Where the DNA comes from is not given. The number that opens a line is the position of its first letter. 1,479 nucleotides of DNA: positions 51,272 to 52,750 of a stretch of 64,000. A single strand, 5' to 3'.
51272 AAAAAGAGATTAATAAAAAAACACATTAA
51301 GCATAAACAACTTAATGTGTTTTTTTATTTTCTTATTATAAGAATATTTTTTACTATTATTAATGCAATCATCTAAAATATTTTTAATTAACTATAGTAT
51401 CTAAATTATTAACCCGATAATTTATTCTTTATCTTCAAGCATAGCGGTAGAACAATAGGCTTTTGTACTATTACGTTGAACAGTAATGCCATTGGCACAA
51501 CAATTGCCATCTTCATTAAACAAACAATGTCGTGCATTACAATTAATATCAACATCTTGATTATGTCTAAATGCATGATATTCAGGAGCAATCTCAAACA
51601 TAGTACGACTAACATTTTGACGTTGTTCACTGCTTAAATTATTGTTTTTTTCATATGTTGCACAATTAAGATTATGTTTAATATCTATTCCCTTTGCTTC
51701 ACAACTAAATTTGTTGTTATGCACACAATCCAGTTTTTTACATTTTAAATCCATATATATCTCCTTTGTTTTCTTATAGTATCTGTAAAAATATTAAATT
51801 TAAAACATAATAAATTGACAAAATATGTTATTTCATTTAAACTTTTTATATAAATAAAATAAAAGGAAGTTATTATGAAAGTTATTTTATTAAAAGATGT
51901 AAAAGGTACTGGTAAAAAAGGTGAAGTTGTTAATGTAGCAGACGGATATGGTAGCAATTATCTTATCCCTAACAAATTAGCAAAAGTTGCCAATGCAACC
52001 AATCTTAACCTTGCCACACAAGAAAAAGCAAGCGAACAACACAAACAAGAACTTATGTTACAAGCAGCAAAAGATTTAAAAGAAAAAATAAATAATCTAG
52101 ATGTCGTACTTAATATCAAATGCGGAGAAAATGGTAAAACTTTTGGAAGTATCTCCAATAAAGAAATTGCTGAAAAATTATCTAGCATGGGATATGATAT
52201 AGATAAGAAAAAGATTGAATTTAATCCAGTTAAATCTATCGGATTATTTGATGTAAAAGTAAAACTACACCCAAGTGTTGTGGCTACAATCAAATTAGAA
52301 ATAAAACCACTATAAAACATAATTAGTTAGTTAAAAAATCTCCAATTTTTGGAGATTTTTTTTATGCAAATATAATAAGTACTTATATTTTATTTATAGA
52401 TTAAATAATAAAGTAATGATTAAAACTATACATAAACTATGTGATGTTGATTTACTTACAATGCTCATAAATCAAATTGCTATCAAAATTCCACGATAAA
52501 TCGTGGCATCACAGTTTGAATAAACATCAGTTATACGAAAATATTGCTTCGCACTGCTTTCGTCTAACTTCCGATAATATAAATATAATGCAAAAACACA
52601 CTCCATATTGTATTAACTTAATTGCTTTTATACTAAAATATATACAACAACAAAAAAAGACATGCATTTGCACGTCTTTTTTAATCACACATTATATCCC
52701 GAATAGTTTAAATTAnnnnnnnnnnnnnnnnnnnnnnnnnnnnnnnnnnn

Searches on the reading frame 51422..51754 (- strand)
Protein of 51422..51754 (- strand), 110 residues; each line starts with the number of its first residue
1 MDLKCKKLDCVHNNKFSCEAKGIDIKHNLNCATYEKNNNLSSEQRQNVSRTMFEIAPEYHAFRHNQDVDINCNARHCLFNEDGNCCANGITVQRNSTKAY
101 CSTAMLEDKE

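Call 45: find_encoding_contigs(protein=window:51422-51754:-, flank=3000, max_places=10)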
Protein window:51422-51754:- (110 aa): 23 contigs read that carry it; 10 places shown.
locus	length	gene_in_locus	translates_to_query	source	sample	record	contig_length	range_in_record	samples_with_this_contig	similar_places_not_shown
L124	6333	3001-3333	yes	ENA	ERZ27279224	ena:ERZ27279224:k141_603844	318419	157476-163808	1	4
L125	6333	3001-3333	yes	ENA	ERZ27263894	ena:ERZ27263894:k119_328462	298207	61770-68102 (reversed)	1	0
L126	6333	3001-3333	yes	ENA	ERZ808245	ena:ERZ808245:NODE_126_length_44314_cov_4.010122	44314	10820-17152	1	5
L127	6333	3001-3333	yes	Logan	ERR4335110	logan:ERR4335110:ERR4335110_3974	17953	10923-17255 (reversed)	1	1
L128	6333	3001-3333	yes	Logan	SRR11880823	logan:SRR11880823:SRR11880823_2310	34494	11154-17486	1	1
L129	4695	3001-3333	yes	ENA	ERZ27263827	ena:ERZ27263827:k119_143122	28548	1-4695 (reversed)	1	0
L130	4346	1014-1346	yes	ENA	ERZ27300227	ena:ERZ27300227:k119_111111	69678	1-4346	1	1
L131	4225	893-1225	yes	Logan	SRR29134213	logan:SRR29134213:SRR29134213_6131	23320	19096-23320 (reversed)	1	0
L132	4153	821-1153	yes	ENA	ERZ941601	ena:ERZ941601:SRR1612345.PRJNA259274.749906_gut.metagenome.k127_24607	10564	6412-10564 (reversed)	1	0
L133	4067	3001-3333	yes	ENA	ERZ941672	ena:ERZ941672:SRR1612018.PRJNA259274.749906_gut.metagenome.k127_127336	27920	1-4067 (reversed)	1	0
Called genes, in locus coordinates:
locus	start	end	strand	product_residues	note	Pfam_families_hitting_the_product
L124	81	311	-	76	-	-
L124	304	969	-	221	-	-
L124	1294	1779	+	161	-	PF00466:Ribosomal_L10, PF27436:RL10_C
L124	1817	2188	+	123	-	PF16320:Ribosomal_L12_N, PF00542:Ribosomal_L12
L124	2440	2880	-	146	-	PF01281:Ribosomal_L9_N, PF03948:Ribosomal_L9_C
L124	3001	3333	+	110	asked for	PF07561:DUF1540 (faint)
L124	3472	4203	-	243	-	PF04298:Zn_peptidase_2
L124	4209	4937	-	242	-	PF04298:Zn_peptidase_2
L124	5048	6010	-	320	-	-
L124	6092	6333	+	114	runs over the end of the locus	-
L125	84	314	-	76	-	-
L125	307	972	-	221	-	-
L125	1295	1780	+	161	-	PF00466:Ribosomal_L10, PF27436:RL10_C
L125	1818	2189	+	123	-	PF16320:Ribosomal_L12_N, PF00542:Ribosomal_L12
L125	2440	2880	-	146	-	PF01281:Ribosomal_L9_N, PF03948:Ribosomal_L9_C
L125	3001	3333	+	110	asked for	PF07561:DUF1540 (faint)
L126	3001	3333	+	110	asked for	PF07561:DUF1540 (faint)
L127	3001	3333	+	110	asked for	PF07561:DUF1540 (faint)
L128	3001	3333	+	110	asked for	PF07561:DUF1540 (faint)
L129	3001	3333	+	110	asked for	PF07561:DUF1540 (faint)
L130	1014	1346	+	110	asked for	PF07561:DUF1540 (faint)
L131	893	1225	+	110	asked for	PF07561:DUF1540 (faint)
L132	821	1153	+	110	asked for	PF07561:DUF1540 (faint)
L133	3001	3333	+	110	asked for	PF07561:DUF1540 (faint)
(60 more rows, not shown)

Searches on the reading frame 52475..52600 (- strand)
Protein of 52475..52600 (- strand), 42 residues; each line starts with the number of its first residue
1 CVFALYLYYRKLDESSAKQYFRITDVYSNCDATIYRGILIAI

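Call 81: find_homologous_proteins(query=A6, max_evalue=10)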
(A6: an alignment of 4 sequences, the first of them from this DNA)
Query A6 (4 sequences) (42 aa, profile of the alignment): 23 proteins with E <= 10 among 28 candidates.
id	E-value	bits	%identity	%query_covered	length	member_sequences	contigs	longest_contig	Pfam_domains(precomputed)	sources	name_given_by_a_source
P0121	1.2e-46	174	86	83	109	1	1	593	-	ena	-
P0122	4.8e-45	169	83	86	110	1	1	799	-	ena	-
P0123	1.1e-36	142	88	79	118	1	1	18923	-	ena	-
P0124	2.2e-22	96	86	83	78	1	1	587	-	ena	-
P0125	2.4e-20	90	85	79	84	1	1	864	-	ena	-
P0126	1.1e-17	81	89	86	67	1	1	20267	-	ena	-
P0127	5.1e-17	79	63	83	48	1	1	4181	-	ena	-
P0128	9.9e-16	75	60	83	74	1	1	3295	-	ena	-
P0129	6.6e-14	69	72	69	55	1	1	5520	-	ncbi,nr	ncbi:MAG: hypothetical protein IJA69_06200 [Clostridia bacterium]|nr:hypothetical protein [Clostridi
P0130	6.4e-13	66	72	43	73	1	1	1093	-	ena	-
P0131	1.2e-10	59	55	69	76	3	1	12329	-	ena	-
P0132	1.3e-10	58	57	67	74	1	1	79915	-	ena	-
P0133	2.9e-10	57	57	83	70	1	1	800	-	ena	-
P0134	3.0e-8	51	81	64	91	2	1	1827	-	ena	-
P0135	1.0e-7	49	46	98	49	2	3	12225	-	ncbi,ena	-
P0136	2.8e-6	45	44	71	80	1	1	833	-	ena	-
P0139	7.4e-4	37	55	74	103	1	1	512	-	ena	-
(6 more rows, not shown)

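Call 86: list_cluster_members(proteins=[P0123, P0126, P0129, P0131, P0132, P0135, P0127, P0128, P0139, P0136])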
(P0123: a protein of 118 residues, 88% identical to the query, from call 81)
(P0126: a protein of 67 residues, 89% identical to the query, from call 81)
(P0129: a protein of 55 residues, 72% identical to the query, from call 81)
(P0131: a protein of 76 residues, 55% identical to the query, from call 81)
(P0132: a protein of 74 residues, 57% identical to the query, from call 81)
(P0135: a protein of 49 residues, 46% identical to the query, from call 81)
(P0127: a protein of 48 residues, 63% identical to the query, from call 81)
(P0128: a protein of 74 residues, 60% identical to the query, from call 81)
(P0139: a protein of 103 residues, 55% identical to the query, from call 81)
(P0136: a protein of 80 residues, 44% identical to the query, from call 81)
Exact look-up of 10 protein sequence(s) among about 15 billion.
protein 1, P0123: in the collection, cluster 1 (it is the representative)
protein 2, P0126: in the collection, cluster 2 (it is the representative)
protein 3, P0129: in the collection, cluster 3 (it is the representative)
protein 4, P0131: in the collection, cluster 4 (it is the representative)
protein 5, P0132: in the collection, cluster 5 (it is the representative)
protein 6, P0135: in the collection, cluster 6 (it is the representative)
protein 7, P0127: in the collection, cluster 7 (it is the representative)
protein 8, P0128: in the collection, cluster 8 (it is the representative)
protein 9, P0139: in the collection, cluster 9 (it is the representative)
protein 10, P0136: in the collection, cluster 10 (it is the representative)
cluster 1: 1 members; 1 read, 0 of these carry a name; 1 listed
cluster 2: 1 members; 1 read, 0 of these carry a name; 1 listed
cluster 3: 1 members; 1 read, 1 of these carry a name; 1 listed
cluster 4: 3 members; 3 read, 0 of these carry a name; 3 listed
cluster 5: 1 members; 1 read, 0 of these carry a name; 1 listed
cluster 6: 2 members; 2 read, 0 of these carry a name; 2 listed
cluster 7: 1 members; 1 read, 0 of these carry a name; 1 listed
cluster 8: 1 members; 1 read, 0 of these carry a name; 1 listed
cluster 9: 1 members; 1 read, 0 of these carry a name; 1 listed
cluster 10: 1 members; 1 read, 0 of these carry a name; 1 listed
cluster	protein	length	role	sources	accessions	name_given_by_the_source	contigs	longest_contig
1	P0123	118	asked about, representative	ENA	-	-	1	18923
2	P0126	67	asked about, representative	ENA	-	-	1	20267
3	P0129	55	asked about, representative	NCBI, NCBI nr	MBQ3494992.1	MAG: hypothetical protein IJA69_06200 [Clostridia bacterium] | hypothetical protein [Clostridia bacterium]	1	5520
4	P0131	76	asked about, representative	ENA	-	-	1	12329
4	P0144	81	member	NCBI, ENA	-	-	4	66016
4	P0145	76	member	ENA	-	-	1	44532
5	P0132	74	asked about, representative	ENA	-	-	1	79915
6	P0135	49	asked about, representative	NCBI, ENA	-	-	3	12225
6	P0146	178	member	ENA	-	-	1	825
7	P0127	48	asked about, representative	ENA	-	-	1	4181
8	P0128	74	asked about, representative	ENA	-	-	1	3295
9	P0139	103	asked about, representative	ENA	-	-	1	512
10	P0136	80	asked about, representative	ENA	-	-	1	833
